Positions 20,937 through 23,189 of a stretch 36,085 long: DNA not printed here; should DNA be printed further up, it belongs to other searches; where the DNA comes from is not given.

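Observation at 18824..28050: Three GT9 (LPS heptosyltransferase-like) paralogues in an archaeal locus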

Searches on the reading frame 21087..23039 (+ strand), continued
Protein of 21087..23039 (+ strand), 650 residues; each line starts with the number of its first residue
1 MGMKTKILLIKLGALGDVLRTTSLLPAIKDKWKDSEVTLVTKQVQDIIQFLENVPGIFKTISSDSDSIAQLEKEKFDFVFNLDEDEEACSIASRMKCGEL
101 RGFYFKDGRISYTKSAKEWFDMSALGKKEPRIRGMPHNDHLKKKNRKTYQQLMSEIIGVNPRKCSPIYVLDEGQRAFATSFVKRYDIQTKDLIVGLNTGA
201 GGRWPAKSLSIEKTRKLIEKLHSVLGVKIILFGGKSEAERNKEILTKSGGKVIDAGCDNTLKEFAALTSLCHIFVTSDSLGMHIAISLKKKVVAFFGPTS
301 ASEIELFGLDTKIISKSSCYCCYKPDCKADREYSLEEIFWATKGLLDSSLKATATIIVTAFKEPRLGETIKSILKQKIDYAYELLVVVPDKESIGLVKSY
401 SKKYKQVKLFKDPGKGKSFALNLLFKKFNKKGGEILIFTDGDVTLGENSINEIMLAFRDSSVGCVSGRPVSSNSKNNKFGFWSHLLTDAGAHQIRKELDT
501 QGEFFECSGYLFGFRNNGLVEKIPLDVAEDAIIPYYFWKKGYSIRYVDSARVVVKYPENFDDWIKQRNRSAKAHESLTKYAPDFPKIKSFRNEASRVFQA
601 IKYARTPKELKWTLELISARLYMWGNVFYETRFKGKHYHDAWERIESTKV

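Call 21: find_related_loci(query=A2, collection=genome_contigs, flank=10000)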
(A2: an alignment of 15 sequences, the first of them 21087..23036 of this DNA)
Query A2 (650 aa) in genome_contigs; peptide patterns used: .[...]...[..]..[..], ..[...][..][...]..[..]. (x = any residue, [..] = any of these).
281 stretches matched a pattern; 208 encode a relative of the query (tblastn E <= 1e-3); the best 80 are kept; 80 distinct loci.
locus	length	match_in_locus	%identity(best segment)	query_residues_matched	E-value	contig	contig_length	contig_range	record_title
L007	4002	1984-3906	64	4-650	0e+0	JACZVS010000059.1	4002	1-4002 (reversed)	MAG: Nanoarchaeota archaeon isolate B19T1B11 B19T1B11_NODE5698, whole genome shotgun sequence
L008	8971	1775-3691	63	3-650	0e+0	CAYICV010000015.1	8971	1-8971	MAG TPA_asm: Candidatus Woesearchaeota archaeon isolate ERP119705_co17_993 genome assembly, contig: NODE_11990_length_89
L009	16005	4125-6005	54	6-649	0e+0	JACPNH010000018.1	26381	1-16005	MAG: Candidatus Woesearchaeota archaeon isolate NC_groundwater_570_Ag_S-0.1um_32_8 S35_SO-1_scaffold_184051, whole genom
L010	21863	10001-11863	53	13-649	0e+0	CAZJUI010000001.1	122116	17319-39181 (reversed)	MAG TPA_asm: Candidatus Woesearchaeota archaeon isolate binchicken_co38_527 genome assembly, contig: NODE_397_length_122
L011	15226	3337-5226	53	6-648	0e+0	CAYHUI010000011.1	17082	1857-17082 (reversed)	MAG TPA_asm: Candidatus Woesearchaeota archaeon isolate ERP119705_co17_166 genome assembly, contig: NODE_4307_length_170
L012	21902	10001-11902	52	1-649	0e+0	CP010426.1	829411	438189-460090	MAG: archaeon GW2011_AR20 chromosome, complete genome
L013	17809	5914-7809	50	6-650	0e+0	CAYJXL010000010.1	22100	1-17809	MAG TPA_asm: Candidatus Woesearchaeota archaeon isolate ERP125453_co1_519 genome assembly, contig: NODE_2219_length_2210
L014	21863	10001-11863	52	13-649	0e+0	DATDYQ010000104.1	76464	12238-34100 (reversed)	MAG TPA_asm: Candidatus Nanoarchaeia archaeon isolate SMAG_U8169 k141_1756689, whole genome shotgun sequence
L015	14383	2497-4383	47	6-649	0e+0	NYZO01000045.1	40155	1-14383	MAG: archaeon isolate ARS54 MHASMcontig_164461, whole genome shotgun sequence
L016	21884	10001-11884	47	6-649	0e+0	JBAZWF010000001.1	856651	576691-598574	MAG: Candidatus Pacearchaeota archaeon isolate SO_2017_GW1_270 NODE_32_length_856651_cov_3.449720_OW334_2017, whole geno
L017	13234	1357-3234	47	7-649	0e+0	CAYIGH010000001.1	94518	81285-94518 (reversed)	MAG TPA_asm: Candidatus Woesearchaeota archaeon isolate ERP119705_co24_289 genome assembly, contig: NODE_117_length_9451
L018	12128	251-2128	47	7-649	0e+0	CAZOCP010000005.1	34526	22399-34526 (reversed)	MAG TPA_asm: Candidatus Woesearchaeota archaeon isolate SRP178908_co2_32 genome assembly, contig: NODE_345_length_34526_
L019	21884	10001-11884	47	6-649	0e+0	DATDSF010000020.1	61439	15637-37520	MAG TPA_asm: Candidatus Nanoarchaeia archaeon isolate SMAG_U7996 k141_104559, whole genome shotgun sequence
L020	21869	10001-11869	47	7-649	0e+0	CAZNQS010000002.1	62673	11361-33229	MAG TPA_asm: Candidatus Woesearchaeota archaeon isolate SRP178908_co1_140 genome assembly, contig: NODE_222_length_62673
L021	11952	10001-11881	48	6-649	0e+0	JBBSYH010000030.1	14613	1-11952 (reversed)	MAG: Nanoarchaeota archaeon isolate H51-bin114_1 H51_bin114_1_000000000030, whole genome shotgun sequence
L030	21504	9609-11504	46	7-649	5e-180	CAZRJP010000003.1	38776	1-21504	MAG TPA_asm: Candidatus Woesearchaeota archaeon isolate SRP141376_co1_55 genome assembly, contig: NODE_2478_length_38776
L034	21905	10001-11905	44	2-649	7e-174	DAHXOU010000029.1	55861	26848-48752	MAG TPA_asm: Nanoarchaeota archaeon isolate clean1862 k141_41494, whole genome shotgun sequence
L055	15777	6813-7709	56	348-649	8e-102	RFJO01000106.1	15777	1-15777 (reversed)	MAG: Candidatus Woesearchaeota archaeon isolate J104 k99_1667790, whole genome shotgun sequence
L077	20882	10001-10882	50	345-649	1e-88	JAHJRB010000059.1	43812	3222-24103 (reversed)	MAG: Nanoarchaeota archaeon isolate OS_PC_MetaG.mb.127 OS_PC_MetaG.mb.127_k141_223583, whole genome shotgun sequence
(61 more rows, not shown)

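Call 36: search_protein_families(library=ncbifam, proteins=[L011:5235-5981:+, L011:6018-6587:+, L011:6553-7119:+, L011:7116-8003:+, L011:8005-8988:+, L011:8978-9445:+, L055:1570-2589:+, L055:2586-3515:+, L055:3497-4450:+, L055:4432-6783:+], max_evalue=0.00001)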
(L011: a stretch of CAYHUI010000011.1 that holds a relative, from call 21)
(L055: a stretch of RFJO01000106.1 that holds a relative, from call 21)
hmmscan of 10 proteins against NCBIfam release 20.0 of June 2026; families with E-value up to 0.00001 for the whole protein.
L011:5235-5981:+ (248 aa): 5 families
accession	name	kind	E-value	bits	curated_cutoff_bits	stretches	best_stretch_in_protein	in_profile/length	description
TIGR01230.1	agmatinase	equivalog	3.6e-38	131.8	174.3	1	62-247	95-273/275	agmatinase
NF002564.0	PRK02190.1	subfamily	2.5e-36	125.4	302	1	59-247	113-298/307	agmatinase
TIGR01227.1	hutG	equivalog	3.7e-36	124.9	229.15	1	51-248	100-307/307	formimidoylglutamase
TIGR01229.1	rocF_arginase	equivalog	8.7e-32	110.6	227.6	1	111-240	157-288/300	arginase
NF010347.0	PRK13775.1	equivalog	5.1e-15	55.6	381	1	62-246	128-323/331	formimidoylglutamase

L011:6018-6587:+ (189 aa): 11 families
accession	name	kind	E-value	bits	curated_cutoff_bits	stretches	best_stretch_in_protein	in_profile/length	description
TIGR00441.1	gmhA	equivalog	2.5e-58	196.5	209.45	1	32-182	2-153/154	D-sedoheptulose 7-phosphate isomerase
NF001628.0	PRK00414.1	equivalog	5.2e-57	192.6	265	1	2-187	3-191/192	D-sedoheptulose 7-phosphate isomerase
NF010546.0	PRK13936.1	equivalog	3.1e-56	190.3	276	1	2-186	4-192/197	phosphoheptose isomerase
NF008138.0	PRK10886.1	equivalog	9.7e-39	133.1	352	1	1-186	1-190/196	DnaA initiator-associating protein DiaA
NF010547.0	PRK13938.1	equivalog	1.1e-33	116.6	320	1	29-184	33-189/196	D-sedoheptulose 7-phosphate isomerase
TIGR02128.1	G6PI_arch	equivalog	3.9e-08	32.6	213.9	1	103-186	61-148/308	bifunctional phosphoglucose/phosphomannose isomerase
NF002805.0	PRK02947.1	subfamily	1.3e-07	31.1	135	1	5-141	4-140/247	sugar isomerase domain-containing protein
NF003915.0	PRK05441.1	subfamily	1.4e-07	30.9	168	1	4-158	26-181/300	N-acetylmuramic acid 6-phosphate etherase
NF009222.0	PRK12570.1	subfamily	2e-07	30.1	255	1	4-157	33-187/307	N-acetylmuramic acid 6-phosphate etherase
TIGR00274.1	TIGR00274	equivalog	1.4e-06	27.6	302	1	10-156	26-174/291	N-acetylmuramic acid 6-phosphate etherase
NF040776.2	AlsR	equivalog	1.4e-06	27.4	400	0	107-165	175-233/279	transcriptional repressor AlsR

L011:6553-7119:+ (188 aa): 19 families
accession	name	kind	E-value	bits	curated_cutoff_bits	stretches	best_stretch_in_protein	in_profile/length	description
NF006506.0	PRK08942.1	equivalog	4.5e-46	156.7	178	1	13-187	2-180/182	D-glycero-beta-D-manno-heptose 1,7-bisphosphate 7-phosphatase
TIGR01656.1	Histidinol-ppas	subfamily_domain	1.4e-39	135.4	84.15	1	15-155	1-146/149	histidinol-phosphate phosphatase domain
NF050049.1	HBPPhtaseGmhB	domain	4.9e-39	133.9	250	1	14-163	3-151/171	D-glycero-alpha-D-manno-heptose-1,7-bisphosphate 7-phosphatase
TIGR00213.1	GmhB_yaeD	subfamily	2.1e-36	125.2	149.6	1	14-159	1-154/176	D-glycero-beta-D-manno-heptose 1,7-bisphosphate 7-phosphatase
NF005264.0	PRK06769.1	equivalog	1.1e-34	119.8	217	1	13-187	3-174/175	HAD-IIIA family hydrolase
TIGR01662.1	HAD-SF-IIIA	subfamily_domain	1.7e-34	118.9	44.6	1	15-157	1-140/141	HAD-IIIA family hydrolase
NF003937.0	PRK05446.1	equivalog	2.4e-30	105.7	443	1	13-161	2-154/355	bifunctional histidinol-phosphatase/imidazoleglycerol-phosphate dehydratase HisB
TIGR01261.1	hisB_Nterm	equivalog_domain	2.8e-28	98.4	140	1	14-157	1-148/161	histidinol-phosphatase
NF009695.0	PRK13222.1-2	equivalog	9e-14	51.5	225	1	78-186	122-224/226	phosphoglycolate phosphatase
NF009804.0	PRK13288.1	equivalog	8e-13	48.3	218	1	106-185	132-211/215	pyrophosphatase PpaX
TIGR01664.1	DNA-3'-Pase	equivalog_domain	3.7e-11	43.2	107.65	1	13-141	12-139/167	DNA 3'-phosphatase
TIGR02253.1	CTE7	subfamily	2.9e-09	37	169.75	1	106-177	144-217/221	TIGR02253 family HAD-type hydrolase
NF009696.0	PRK13222.1-3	equivalog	3e-08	33.6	359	1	63-158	101-189/223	N-acetylmuramic acid 6-phosphate phosphatase MupP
TIGR01668.1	YqeG_hyp_ppase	hypoth_equivalog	5.5e-08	32.5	89.1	1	15-162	26-142/170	YqeG family HAD IIIA-type phosphatase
TIGR01449.2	PGP_bact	equivalog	1.3e-07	31.3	180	0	106-179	135-208/213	phosphoglycolate phosphatase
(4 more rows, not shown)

L011:7116-8003:+ (295 aa): 19 families
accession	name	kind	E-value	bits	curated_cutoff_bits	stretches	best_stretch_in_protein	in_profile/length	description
TIGR02197.1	heptose_epim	equivalog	3.9e-78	262.8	274.6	1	4-295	2-313/316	ADP-glyceromanno-heptose 6-epimerase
NF008360.0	PRK11150.1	equivalog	2.4e-43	148.5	452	1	4-267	3-278/310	ADP-glyceromanno-heptose 6-epimerase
TIGR01179.1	galE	equivalog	2.7e-33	115.2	262.3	1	3-290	2-320/332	UDP-glucose 4-epimerase GalE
TIGR04180.1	EDH_00030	hypoth_equivalog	1.7e-24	86.4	475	1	4-252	2-264/297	NAD-dependent 4,6-dehydratase LegB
NF011728.1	PRK15181.1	equivalog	4.7e-24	85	760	1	2-293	17-335/348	Vi polysaccharide biosynthesis UDP-N-acetylglucosaminuronic acid C-4 epimerase TviC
TIGR01181.1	dTDP_gluc_dehyt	equivalog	1.5e-22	80.1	365.1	1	3-290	2-306/321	dTDP-glucose 4,6-dehydratase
NF007956.0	PRK10675.1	subfamily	1e-15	57.7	394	1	1-164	1-183/338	UDP-glucose 4-epimerase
NF043036.1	ErythonDh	equivalog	1.8e-12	47.1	325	1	1-142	1-158/321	D-erythronate dehydrogenase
TIGR03466.1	HpnA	hypoth_equivalog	2.1e-11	43.3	367.65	1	1-244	1-246/327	hopanoid-associated sugar epimerase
NF047922.1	GDPFucSynFcl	equivalog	2.7e-08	33.7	500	1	86-290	80-296/308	GDP-L-fucose synthase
NF042423.1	oxyalk_red_Shew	equivalog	2.7e-08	33.3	580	1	2-216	10-222/331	2-alkyl-3-oxoalkanoate reductase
NF007490.0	PRK10084.1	subfamily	5.1e-08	32.3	649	0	123-290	157-329/361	dTDP-glucose 4,6-dehydratase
TIGR01214.1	rmlD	equivalog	6.9e-08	31.9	224.05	1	3-246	2-228/285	dTDP-4-dehydrorhamnose reductase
TIGR01746.1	Thioester-redct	subfamily_domain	2.8e-07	30.1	213.35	0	59-248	85-284/371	thioester reductase domain-containing protein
NF007582.0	PRK10217.1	equivalog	2.9e-07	29.9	698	0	123-246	150-272/355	dTDP-glucose 4,6-dehydratase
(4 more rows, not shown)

L011:8005-8988:+ (327 aa): 22 families
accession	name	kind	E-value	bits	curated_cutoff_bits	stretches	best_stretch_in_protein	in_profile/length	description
TIGR02198.1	rfaE_dom_I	equivalog_domain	2.1e-109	365.5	345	1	8-322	2-314/315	D-glycero-beta-D-manno-heptose-7-phosphate kinase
NF008454.0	PRK11316.1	equivalog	3.1e-85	286.6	521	1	8-325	5-315/475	bifunctional D-glycero-beta-D-manno-heptose-7-phosphate kinase/D-glycero-beta-D-manno-heptose 1-phosphate adenylyltransferase HldE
TIGR02152.1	D_ribokin_bact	equivalog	3.5e-29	102.1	299.65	1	16-312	1-288/298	ribokinase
TIGR03168.1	1-PFK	subfamily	1e-24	87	216.4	1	45-322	26-299/305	hexose kinase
TIGR03828.1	pfkB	equivalog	1.6e-23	83.2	292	1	45-322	26-299/305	1-phosphofructokinase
TIGR04382.1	myo_inos_iolC_N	equivalog_domain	6.2e-18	65.1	300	1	199-312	192-297/309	5-dehydro-2-deoxygluconokinase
NF008353.0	PRK11142.1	equivalog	1.1e-16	61.3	341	1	15-312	4-291/307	ribokinase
NF007355.0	PRK09850.1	equivalog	1.1e-13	50.9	540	1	50-311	36-293/313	pseudouridine kinase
NF053626.1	RibKinHalex1628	equivalog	4.7e-12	46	330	0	53-111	38-97/293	ATP-dependent ribose-1-phosphate kinase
NF049991.1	TagKinase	equivalog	8.1e-12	44.6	420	1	228-310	219-301/321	tagatose kinase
NF006957.1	PRK09434.1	equivalog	2.9e-11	43.4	450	0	53-105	26-79/302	fructokinase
NF007321.0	PRK09813.1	equivalog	3.2e-11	43.2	247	0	235-306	186-256/261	fructoselysine 6-kinase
NF041134.1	R1P_kin_Thcocales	equivalog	4.3e-11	42.8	500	1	50-321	34-281/291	ADP-dependent ribose-1-phosphate kinase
NF041320.1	pfkB_Halo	equivalog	3.1e-10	39.9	400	1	46-323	29-295/302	1-phosphofructokinase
NF040938.1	KDG_KDGal_kin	equivalog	4.2e-10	39.2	400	1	228-310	207-289/305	bifunctional 2-dehydro-3-deoxygluconokinase/2-dehydro-3-deoxygalactonokinase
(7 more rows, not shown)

L011:8978-9445:+ (155 aa): 7 families
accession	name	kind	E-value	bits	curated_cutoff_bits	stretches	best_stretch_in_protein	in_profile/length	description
TIGR02199.1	rfaE_dom_II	equivalog_domain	2.6e-52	176.5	181.5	1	12-154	2-144/144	D-glycero-beta-D-manno-heptose 1-phosphate adenylyltransferase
NF008454.0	PRK11316.1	equivalog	9.6e-47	159.7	521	1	4-154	323-473/475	bifunctional D-glycero-beta-D-manno-heptose-7-phosphate kinase/D-glycero-beta-D-manno-heptose 1-phosphate adenylyltransferase HldE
TIGR00125.1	cyt_tran_rel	domain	5.2e-18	65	27.7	1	23-89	1-64/65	adenylyltransferase/cytidyltransferase family protein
TIGR01518.1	g3p_cytidyltrns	equivalog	3e-12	46.7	165.4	1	24-97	1-72/125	glycerol-3-phosphate cytidylyltransferase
NF001985.0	PRK00777.1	subfamily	1.4e-09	38.2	104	1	22-81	5-62/157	pantetheine-phosphate adenylyltransferase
NF002250.0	PRK01170.1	subfamily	2e-07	30.8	489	1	23-88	2-65/322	bifunctional pantetheine-phosphate adenylyltransferase/NTP phosphatase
NF041124.1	CoaD_Thcocales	equivalog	9e-06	25.7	290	0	18-63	2-46/156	phosphopantetheine adenylyltransferase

L055:1570-2589:+ (339 aa): 12 families
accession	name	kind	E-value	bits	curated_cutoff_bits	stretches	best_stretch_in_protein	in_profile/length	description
NF049969.1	GlMnHpPKinHddA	equivalog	2.9e-58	197.9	600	1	1-337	1-338/338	D-glycero-D-manno-heptose 7-phosphate kinase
NF009948.0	PRK13412.1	equivalog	2.8e-19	68.3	721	1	92-302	725-934/974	bifunctional fucokinase/fucose-1-phosphate guanylyltransferase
NF003036.0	PRK03926.1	equivalog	1.7e-18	66.8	403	1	81-333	64-297/302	mevalonate kinase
TIGR00549.1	mevalon_kin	equivalog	1.1e-15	57.9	163.05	1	34-301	22-275/276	mevalonate kinase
NF003006.0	PRK03817.1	equivalog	7.3e-15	54.8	443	1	4-317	3-327/352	galactokinase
NF003705.0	PRK05322.1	equivalog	3e-10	39.4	385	1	26-146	37-164/388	galactokinase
TIGR00131.1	gal_kin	equivalog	4.1e-09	35.8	226.65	0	5-163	20-179/388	galactokinase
NF003472.0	PRK05101.1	equivalog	5e-08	32.3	499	1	6-144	24-162/382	galactokinase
NF002288.1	PRK01212.1-4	equivalog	2e-07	30.3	194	0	81-141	64-123/303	homoserine kinase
NF040726.1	BetaRFA-P_synth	equivalog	2.6e-07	30.1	328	0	72-140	61-129/327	beta-ribofuranosylaminobenzene 5'-phosphate synthase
NF001816.0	PRK00555.1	equivalog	7.7e-07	28.4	509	0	237-318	259-339/363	galactokinase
NF040957.1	Arch_PMK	equivalog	2.3e-06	27.4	500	1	47-332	24-313/316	phosphomevalonate kinase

L055:2586-3515:+ (309 aa): 26 families (the best 25 are shown)
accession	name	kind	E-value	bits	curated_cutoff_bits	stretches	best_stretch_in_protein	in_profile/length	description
TIGR01179.1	galE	equivalog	4.8e-37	127.5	262.3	1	2-302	1-322/332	UDP-glucose 4-epimerase GalE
TIGR04180.1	EDH_00030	hypoth_equivalog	4.7e-34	117.8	475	1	3-293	1-297/297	NAD-dependent 4,6-dehydratase LegB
TIGR01181.1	dTDP_gluc_dehyt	equivalog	1.1e-33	116.7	365.1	1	2-303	1-309/321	dTDP-glucose 4,6-dehydratase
TIGR01472.1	gmd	equivalog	3.2e-29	102.2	415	1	4-304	4-337/342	GDP-mannose 4,6-dehydratase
TIGR02622.1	CDP_4_6_dhtase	equivalog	2.4e-26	92.7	278.45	1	2-303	6-328/352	CDP-glucose 4,6-dehydratase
TIGR02197.1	heptose_epim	equivalog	1.1e-17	64.2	274.6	1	3-304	1-312/316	ADP-glyceromanno-heptose 6-epimerase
NF011728.1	PRK15181.1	equivalog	1.5e-16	60.3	760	1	44-302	74-334/348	Vi polysaccharide biosynthesis UDP-N-acetylglucosaminuronic acid C-4 epimerase TviC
NF043036.1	ErythonDh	equivalog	2.6e-16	59.7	325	1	1-167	1-176/321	D-erythronate dehydrogenase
NF007582.0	PRK10217.1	equivalog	1.4e-15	57.2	698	1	2-249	3-265/355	dTDP-glucose 4,6-dehydratase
TIGR03466.1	HpnA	hypoth_equivalog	1.8e-15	56.7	367.65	1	1-116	1-116/327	hopanoid-associated sugar epimerase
NF007490.0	PRK10084.1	subfamily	2.8e-15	56.2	649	1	1-307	1-335/361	dTDP-glucose 4,6-dehydratase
NF007956.0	PRK10675.1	subfamily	9.1e-13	48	394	1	1-179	1-189/338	UDP-glucose 4-epimerase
NF042423.1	oxyalk_red_Shew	equivalog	9.5e-13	47.9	580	1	2-146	10-151/331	2-alkyl-3-oxoalkanoate reductase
NF041015.1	UDPsulfquin_syn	equivalog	1.9e-11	43.6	575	0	40-120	67-150/384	UDP-sulfoquinovose synthase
TIGR01214.1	rmlD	equivalog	4.3e-11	42.4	224.05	1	2-254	1-226/285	dTDP-4-dehydrorhamnose reductase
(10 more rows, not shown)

L055:3497-4450:+ (317 aa): 22 families
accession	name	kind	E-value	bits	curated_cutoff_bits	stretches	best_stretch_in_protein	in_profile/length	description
TIGR04180.1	EDH_00030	hypoth_equivalog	1.5e-40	139.1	475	1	9-298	2-294/297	NAD-dependent 4,6-dehydratase LegB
TIGR01472.1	gmd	equivalog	1.7e-34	119.5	415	1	7-312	2-337/342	GDP-mannose 4,6-dehydratase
TIGR01181.1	dTDP_gluc_dehyt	equivalog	2.9e-31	108.7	365.1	1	9-313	3-311/321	dTDP-glucose 4,6-dehydratase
TIGR01179.1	galE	equivalog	4.8e-26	91.4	262.3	1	9-312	3-324/332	UDP-glucose 4-epimerase GalE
TIGR02622.1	CDP_4_6_dhtase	equivalog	6.3e-26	91.3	278.45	1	7-314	6-331/352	CDP-glucose 4,6-dehydratase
TIGR03466.1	HpnA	hypoth_equivalog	4.8e-17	61.8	367.65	1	6-266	1-250/327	hopanoid-associated sugar epimerase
TIGR02197.1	heptose_epim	equivalog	1.1e-15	57.6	274.6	1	10-310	3-310/316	ADP-glyceromanno-heptose 6-epimerase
NF007582.0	PRK10217.1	equivalog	1.6e-14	53.8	698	1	9-269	5-281/355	dTDP-glucose 4,6-dehydratase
NF042423.1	oxyalk_red_Shew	equivalog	1.6e-13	50.4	580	1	4-184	7-182/331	2-alkyl-3-oxoalkanoate reductase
NF043036.1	ErythonDh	equivalog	7.9e-13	48.3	325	1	6-167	1-167/321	D-erythronate dehydrogenase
NF007490.0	PRK10084.1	subfamily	1.2e-12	47.5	649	1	6-312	1-333/361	dTDP-glucose 4,6-dehydratase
NF041015.1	UDPsulfquin_syn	equivalog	2.7e-12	46.4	575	1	44-130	62-151/384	UDP-sulfoquinovose synthase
NF011728.1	PRK15181.1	equivalog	3.7e-11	42.6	760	1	9-230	19-247/348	Vi polysaccharide biosynthesis UDP-N-acetylglucosaminuronic acid C-4 epimerase TviC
NF007956.0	PRK10675.1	subfamily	1.9e-09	37.1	394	1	6-190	1-191/338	UDP-glucose 4-epimerase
NF008360.0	PRK11150.1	equivalog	3.4e-08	33.1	452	1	10-259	4-251/310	ADP-glyceromanno-heptose 6-epimerase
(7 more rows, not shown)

L055:4432-6783:+ (783 aa): 47 families (the best 25 are shown)
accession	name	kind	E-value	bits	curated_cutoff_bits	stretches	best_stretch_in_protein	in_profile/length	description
NF049969.1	GlMnHpPKinHddA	equivalog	1.8e-57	195.3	600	1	211-539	3-330/338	D-glycero-D-manno-heptose 7-phosphate kinase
NF010546.0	PRK13936.1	equivalog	6.2e-57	192.5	276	1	6-199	2-196/197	phosphoheptose isomerase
TIGR00441.1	gmhA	equivalog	4.8e-47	159.9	209.45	1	38-192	2-154/154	D-sedoheptulose 7-phosphate isomerase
NF052502.1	man1P_GTase_Rv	exception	4.7e-46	157.3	440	1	548-766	4-221/352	mannose-1-phosphate guanylyltransferase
NF001628.0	PRK00414.1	equivalog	4.1e-42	144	265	1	6-195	1-190/192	D-sedoheptulose 7-phosphate isomerase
NF010547.0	PRK13938.1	equivalog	2e-41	141.8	320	1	16-198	12-194/196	D-sedoheptulose 7-phosphate isomerase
TIGR03992.1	Arch_glmU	subfamily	2.5e-38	132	292.1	1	546-738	2-186/393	bifunctional sugar-1-phosphate nucleotidylyltransferase/acetyltransferase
NF008138.0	PRK10886.1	equivalog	1.2e-37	129.6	352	1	7-200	1-195/196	DnaA initiator-associating protein DiaA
NF045761.1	NAMPUrTaseMurU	equivalog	6e-36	124.4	250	1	546-772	2-224/226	N-acetylmuramate alpha-1-phosphate uridylyltransferase MurU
TIGR01208.1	rmlA_long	equivalog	1.1e-31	110.1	320.25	1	547-768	2-227/353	glucose-1-phosphate thymidylyltransferase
NF049965.1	GlMnHpPGnyltfHddC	equivalog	1.4e-29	103.4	300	1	548-739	4-187/221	D-glycero-D-manno-heptose 1-phosphate guanosyltransferase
NF041313.1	UDPGP_AglF_Halo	equivalog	5.4e-28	98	400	1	546-734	2-188/234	UTP--glucose-1-phosphate uridylyltransferase AglF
TIGR02623.1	G1P_cyt_trans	equivalog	4e-23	82.2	300.25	2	628-767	105-237/255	glucose-1-phosphate cytidylyltransferase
NF041173.1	Sug_nt_acttase_Thmprot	equivalog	1.1e-21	77.2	600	1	546-736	2-184/405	bifunctional sugar-1-phosphate nucleotidylyltransferase/acetyltransferase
NF012024.0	PRK15480.1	equivalog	1.1e-20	74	588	1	546-728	5-187/292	glucose-1-phosphate thymidylyltransferase RfbA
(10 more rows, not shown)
